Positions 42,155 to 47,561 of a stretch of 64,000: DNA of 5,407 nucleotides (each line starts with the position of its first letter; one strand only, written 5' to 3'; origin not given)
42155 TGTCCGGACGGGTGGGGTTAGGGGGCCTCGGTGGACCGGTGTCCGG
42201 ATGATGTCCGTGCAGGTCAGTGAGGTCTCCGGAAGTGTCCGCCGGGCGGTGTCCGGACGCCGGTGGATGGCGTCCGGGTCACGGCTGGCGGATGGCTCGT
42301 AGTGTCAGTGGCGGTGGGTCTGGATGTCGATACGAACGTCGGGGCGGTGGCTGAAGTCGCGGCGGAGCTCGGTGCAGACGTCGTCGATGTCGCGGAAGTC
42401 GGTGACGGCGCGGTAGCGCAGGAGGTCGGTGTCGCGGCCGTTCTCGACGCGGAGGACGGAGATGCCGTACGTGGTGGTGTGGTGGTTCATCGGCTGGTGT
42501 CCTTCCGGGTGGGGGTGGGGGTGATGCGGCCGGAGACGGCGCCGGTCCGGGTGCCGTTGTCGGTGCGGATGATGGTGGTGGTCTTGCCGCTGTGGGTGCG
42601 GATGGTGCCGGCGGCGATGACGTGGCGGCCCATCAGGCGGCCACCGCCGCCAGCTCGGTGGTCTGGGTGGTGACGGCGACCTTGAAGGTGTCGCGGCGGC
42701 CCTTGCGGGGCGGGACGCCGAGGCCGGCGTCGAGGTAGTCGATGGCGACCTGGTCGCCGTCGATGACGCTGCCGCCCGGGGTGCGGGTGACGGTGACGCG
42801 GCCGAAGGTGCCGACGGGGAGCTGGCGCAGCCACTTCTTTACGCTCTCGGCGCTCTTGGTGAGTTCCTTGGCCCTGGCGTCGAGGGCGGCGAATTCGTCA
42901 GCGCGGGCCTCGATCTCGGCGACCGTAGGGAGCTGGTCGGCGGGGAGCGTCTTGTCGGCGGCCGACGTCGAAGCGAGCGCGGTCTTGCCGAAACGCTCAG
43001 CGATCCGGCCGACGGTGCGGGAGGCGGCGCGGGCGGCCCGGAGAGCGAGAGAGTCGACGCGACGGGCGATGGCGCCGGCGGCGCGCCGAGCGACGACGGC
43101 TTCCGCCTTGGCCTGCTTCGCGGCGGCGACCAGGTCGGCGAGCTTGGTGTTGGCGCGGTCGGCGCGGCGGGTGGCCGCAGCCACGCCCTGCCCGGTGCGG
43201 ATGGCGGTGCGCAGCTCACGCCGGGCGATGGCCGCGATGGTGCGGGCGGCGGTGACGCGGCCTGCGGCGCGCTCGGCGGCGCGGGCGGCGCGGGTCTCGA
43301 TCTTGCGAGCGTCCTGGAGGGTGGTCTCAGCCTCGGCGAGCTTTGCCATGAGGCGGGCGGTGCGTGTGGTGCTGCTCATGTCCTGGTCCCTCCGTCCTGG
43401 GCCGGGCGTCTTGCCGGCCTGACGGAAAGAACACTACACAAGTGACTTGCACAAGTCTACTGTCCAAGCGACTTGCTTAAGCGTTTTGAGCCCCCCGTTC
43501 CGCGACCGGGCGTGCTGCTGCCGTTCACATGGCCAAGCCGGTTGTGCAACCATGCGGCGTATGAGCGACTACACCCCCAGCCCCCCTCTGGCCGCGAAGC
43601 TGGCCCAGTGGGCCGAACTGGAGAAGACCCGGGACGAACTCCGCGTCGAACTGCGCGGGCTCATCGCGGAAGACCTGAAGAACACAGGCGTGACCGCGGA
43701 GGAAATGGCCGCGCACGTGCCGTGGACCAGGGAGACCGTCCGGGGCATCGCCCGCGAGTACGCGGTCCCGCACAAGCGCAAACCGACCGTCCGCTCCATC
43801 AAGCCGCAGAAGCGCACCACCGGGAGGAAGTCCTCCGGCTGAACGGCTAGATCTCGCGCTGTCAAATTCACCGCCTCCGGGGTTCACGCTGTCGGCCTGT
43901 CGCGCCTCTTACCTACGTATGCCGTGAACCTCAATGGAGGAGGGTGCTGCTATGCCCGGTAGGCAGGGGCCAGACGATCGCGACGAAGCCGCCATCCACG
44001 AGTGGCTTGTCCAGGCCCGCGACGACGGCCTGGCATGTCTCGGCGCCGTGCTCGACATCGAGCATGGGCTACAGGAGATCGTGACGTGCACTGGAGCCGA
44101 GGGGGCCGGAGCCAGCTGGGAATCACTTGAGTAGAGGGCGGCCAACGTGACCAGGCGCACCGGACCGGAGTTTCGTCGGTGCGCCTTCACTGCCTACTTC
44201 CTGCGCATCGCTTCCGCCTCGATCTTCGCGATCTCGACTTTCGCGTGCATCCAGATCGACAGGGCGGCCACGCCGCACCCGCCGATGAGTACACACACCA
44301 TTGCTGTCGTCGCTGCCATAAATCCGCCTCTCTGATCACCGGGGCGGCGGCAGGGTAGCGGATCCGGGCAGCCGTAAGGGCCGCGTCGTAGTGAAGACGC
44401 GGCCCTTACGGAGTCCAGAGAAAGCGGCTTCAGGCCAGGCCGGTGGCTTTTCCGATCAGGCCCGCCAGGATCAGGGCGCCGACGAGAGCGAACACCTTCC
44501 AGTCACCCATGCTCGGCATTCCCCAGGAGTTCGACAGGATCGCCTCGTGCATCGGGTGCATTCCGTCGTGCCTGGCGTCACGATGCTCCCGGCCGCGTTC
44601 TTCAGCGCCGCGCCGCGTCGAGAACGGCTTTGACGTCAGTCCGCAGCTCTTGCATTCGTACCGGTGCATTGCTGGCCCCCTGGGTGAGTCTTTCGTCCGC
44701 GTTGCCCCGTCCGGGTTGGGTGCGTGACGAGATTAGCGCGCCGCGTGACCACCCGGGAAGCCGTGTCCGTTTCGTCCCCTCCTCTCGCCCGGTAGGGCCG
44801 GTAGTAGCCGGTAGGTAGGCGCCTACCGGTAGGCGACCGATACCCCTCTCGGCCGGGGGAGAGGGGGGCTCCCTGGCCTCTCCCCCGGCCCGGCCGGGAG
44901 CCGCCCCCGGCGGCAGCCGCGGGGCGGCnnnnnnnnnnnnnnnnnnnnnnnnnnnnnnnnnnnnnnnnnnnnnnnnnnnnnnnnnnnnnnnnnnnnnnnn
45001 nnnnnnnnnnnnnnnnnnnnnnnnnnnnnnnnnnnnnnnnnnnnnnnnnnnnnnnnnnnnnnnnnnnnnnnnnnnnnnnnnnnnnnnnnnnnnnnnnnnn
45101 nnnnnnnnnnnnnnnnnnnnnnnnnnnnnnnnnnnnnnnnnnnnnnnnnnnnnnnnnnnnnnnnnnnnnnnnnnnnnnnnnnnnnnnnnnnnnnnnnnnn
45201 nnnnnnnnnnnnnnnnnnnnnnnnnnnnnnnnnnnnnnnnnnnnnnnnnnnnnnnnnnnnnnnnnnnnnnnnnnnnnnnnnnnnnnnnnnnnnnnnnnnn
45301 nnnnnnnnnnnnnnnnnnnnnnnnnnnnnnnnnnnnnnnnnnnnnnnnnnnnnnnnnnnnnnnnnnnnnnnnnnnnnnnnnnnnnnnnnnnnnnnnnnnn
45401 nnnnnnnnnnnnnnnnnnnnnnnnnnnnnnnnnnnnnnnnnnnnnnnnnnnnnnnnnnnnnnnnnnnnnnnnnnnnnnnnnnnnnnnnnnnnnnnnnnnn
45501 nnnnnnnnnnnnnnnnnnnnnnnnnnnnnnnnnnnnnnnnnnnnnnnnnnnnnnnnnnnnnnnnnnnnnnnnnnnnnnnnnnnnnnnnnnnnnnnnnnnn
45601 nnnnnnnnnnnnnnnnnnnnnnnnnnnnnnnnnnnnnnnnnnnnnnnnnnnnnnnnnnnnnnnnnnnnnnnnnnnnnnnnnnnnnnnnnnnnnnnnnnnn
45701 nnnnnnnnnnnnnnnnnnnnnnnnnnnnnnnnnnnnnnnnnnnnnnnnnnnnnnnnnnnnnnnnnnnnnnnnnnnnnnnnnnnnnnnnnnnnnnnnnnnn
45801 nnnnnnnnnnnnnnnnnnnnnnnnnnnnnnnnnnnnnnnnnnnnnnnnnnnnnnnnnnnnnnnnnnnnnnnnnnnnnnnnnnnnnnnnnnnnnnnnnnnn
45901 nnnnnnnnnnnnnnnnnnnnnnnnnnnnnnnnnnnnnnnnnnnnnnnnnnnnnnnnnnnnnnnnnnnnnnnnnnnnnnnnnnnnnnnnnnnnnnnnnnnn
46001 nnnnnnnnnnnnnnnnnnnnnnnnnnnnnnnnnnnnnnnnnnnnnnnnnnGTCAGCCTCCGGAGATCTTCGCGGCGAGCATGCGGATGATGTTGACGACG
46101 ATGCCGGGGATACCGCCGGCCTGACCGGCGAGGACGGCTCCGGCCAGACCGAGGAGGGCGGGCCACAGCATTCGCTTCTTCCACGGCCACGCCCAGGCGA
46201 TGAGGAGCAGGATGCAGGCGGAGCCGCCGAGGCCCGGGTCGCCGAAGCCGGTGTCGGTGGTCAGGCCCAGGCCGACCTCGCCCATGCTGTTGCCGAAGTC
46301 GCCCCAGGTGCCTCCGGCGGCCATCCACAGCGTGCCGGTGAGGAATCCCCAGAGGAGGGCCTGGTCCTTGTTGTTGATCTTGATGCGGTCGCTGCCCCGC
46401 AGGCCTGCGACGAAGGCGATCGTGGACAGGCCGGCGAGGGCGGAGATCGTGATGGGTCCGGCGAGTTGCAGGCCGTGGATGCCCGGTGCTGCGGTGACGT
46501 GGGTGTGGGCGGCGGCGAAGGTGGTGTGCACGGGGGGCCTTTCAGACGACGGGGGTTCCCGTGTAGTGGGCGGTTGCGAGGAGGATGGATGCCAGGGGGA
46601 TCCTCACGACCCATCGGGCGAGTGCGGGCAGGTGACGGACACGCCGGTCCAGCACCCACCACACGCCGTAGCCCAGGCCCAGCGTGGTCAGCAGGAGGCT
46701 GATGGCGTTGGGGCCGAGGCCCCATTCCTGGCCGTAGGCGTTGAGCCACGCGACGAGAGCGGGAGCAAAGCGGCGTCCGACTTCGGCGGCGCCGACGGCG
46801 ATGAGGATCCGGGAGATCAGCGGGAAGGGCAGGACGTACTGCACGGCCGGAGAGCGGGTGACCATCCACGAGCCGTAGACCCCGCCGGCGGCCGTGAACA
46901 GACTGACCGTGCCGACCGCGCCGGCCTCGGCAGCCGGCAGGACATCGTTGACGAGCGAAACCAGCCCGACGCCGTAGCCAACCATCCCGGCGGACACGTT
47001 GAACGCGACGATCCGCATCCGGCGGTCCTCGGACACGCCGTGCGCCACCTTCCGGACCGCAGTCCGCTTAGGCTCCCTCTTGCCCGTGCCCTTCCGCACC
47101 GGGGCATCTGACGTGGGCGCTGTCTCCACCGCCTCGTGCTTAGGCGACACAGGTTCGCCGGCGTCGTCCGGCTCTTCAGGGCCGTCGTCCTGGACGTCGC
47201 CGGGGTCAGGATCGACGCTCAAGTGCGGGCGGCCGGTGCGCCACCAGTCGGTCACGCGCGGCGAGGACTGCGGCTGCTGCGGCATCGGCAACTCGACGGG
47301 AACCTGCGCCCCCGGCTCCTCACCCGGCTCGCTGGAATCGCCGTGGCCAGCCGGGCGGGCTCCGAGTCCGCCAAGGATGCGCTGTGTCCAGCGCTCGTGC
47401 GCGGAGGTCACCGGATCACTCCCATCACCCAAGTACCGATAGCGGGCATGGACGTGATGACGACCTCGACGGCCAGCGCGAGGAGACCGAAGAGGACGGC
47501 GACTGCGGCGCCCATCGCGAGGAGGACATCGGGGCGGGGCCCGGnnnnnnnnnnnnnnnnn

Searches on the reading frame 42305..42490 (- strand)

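Call 98: search_protein_families(library=pfam, proteins=[window:42305-42490:-], max_evalue=1)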
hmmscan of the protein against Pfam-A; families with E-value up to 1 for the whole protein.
window:42305-42490:- (61 aa): 1 family
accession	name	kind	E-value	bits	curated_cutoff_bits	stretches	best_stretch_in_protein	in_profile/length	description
PF16772.10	TERF2_RBM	-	0.044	13.7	27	1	5-14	5-14/41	Telomeric repeat-binding factor 2 Rap1-binding motif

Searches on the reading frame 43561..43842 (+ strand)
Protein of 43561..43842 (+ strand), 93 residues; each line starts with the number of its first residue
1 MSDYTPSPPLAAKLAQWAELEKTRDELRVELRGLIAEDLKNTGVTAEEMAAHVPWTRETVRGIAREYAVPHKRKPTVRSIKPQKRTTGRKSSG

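Call 12: search_protein_families(library=pfam, proteins=[window:43561-43842:+], max_evalue=0.01)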
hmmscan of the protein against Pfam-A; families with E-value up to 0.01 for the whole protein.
window:43561-43842:+ (93 aa): 1 family
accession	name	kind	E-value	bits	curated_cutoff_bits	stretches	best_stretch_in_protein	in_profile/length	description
PF16365.12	EutK_C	-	0.005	17.2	27.5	0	42-61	13-32/52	Ethanolamine utilization protein EutK C-terminus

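Call 58: search_protein_families(library=phrogs, proteins=[window:43561-43842:+], max_evalue=0.01)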
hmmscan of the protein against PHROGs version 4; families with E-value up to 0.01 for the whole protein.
window:43561-43842:+ (93 aa): 4 families
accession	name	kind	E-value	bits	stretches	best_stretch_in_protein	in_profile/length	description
phrog_34713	-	unknown function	0.00012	23.5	1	18-74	114-170/174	-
phrog_7061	-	DNA, RNA and nucleotide metabolism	0.0054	18.2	1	28-65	34-66/70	HTH DNA binding protein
phrog_1979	-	unknown function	0.0066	16.7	1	30-74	327-369/380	-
phrog_357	-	transcription regulation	0.0071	17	1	23-80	4-61/170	transcriptional repressor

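Call 70: find_homologous_proteins(query=window:43561-43842:+, max_evalue=0.001)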
Query window:43561-43842:+ (93 aa): 17 proteins with E <= 0.001 among 18 candidates.
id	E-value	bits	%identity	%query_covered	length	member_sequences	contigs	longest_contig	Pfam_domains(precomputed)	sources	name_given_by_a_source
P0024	8.0e-54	197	100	100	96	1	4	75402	-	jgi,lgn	-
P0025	1.9e-25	106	59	95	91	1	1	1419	-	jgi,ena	-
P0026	3.8e-24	102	59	92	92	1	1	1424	-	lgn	-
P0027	1.2e-23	101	56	100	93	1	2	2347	-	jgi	jgi:hypothetical protein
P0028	2.8e-23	99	56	100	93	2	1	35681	-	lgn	-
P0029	7.4e-23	98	60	95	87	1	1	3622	-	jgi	jgi:hypothetical protein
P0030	1.1e-21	94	54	100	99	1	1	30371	-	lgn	-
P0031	2.5e-21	93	55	91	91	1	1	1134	-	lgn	-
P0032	5.1e-21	92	53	91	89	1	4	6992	-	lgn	-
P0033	6.5e-20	89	51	94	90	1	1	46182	-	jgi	jgi:hypothetical protein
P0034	9.0e-20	88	49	99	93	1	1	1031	-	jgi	jgi:hypothetical protein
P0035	1.0e-19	88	57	92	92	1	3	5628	-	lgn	-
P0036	1.1e-18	85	67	68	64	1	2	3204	-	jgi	jgi:hypothetical protein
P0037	4.2e-17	80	55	95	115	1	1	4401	-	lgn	-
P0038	1.3e-15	75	54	86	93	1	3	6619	-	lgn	-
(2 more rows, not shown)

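Call 71: find_encoding_contigs(protein=P0033, flank=10000, max_places=1)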
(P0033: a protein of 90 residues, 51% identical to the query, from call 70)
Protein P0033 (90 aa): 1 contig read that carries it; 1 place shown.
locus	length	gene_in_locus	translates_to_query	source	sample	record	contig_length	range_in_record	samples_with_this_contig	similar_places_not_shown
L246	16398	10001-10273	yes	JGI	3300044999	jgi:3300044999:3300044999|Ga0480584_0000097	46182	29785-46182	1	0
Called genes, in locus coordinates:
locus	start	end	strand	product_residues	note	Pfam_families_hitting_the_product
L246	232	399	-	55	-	-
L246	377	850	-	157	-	-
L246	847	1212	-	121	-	-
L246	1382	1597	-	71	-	-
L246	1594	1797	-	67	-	PF24623:Phage_zn_bind_8 (weak)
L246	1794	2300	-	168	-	PF01844:HNH, PF14279:HNH_5, PF13395:HNH_4 (weak)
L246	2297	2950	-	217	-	-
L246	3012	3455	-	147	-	PF02467:Whib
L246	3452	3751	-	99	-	-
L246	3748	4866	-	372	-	-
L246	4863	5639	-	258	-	PF10049:DUF2283 (weak)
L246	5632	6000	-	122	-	-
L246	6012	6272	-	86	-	-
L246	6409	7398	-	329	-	PF12705:PDDEXK_1 (weak)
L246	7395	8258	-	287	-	-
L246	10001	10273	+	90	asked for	-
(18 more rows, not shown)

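Call 72: find_encoding_contigs(protein=P0028, flank=10000, max_places=1)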
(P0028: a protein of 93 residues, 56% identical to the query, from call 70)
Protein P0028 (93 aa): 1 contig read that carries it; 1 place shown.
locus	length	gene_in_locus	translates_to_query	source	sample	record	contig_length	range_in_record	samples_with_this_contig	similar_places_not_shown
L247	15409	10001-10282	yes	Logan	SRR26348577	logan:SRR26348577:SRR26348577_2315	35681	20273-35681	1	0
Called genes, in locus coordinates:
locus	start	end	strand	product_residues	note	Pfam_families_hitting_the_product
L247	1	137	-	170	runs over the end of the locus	-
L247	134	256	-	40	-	-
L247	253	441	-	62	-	-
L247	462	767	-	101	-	-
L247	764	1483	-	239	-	-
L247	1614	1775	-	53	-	-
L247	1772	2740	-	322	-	-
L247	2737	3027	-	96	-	-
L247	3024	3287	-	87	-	-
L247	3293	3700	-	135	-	-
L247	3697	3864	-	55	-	-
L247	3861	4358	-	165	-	-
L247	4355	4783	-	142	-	-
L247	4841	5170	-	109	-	-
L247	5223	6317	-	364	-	PF00145:DNA_methylase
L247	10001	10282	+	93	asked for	-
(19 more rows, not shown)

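Call 73: find_encoding_contigs(protein=P0030, flank=10000, max_places=1)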
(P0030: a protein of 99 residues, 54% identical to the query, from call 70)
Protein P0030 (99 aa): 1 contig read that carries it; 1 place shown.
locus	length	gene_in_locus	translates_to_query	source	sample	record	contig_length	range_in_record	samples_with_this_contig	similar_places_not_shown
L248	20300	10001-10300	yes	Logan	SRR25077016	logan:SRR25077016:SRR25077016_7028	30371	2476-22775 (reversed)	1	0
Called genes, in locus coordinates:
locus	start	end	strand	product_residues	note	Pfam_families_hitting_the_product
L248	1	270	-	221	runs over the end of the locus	PF27782:Csf3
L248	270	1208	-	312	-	-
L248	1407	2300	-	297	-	PF27781:Csf1 (faint)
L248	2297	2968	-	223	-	PF08798:CRISPR_assoc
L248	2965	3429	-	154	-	-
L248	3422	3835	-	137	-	-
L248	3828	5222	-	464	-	-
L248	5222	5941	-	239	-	-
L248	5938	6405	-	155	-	-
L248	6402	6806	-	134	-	-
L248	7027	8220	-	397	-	-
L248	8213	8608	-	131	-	-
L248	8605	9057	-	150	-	PF26820:Phage_T4_Y00F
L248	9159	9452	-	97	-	-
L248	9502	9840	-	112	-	PF19474:DUF6011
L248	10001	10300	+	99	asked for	-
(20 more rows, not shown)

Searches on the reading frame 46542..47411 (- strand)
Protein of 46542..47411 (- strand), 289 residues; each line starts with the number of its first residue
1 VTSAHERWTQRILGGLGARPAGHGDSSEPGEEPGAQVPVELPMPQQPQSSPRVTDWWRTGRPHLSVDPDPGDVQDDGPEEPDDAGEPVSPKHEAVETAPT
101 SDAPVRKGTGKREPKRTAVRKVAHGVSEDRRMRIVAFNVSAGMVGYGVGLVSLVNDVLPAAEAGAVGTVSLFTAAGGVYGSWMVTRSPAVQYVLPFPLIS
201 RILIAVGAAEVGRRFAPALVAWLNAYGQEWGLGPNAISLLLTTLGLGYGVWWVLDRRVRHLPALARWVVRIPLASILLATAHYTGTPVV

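Call 98: search_protein_families(library=pfam, proteins=[window:46542-47411:-], max_evalue=1)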
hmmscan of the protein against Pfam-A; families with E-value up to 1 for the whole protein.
window:46542-47411:- (289 aa): 1 family
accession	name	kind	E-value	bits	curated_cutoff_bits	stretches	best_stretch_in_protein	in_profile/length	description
PF21994.1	AGAO-like_N2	-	0.53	11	27.4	1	110-142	28-59/76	AGAO-like N2 domain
